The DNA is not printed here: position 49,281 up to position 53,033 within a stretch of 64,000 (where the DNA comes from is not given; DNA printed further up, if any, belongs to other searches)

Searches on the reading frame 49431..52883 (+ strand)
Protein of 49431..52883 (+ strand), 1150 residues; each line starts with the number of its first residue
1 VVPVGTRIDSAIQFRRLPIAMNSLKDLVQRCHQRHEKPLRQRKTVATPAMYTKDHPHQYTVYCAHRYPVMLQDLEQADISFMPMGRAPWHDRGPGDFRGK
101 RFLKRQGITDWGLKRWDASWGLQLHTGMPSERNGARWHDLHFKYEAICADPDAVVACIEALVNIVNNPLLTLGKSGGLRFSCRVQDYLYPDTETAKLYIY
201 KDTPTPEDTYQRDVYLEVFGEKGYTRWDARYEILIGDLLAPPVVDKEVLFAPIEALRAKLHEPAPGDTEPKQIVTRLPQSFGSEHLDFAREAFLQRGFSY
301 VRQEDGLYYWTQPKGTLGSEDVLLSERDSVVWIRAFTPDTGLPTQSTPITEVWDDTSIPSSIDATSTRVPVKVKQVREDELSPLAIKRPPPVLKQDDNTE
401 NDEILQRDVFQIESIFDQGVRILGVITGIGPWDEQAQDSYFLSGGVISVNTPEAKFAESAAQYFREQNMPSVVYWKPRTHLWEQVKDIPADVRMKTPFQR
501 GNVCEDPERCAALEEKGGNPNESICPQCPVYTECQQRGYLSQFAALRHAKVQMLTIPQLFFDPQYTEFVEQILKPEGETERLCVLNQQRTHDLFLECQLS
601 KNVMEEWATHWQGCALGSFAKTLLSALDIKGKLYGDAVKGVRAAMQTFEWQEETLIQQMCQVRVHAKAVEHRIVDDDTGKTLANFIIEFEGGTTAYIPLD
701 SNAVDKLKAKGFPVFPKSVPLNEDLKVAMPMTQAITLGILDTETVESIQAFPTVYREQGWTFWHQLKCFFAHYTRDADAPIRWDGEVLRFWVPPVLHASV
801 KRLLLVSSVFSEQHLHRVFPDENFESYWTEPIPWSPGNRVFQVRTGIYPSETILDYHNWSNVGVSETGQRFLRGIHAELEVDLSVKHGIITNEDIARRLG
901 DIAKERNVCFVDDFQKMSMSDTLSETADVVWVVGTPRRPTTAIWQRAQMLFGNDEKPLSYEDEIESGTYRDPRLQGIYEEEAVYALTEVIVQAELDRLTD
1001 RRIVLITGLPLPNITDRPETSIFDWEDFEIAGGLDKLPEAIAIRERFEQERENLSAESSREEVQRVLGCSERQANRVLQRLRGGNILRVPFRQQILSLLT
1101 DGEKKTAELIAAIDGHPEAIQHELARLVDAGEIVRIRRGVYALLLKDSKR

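Call 64: search_protein_families(library=pfam, proteins=[window:49431-52883:+], max_evalue=0.000001)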
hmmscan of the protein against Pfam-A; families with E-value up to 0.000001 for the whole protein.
window:49431-52883:+ (1150 aa): 1 family
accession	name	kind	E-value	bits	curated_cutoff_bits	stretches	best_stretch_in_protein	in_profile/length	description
PF13338.12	AbiEi_4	-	2.1e-07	31.4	25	0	1119-1143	28-48/49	Transcriptional regulator, AbiEi antitoxin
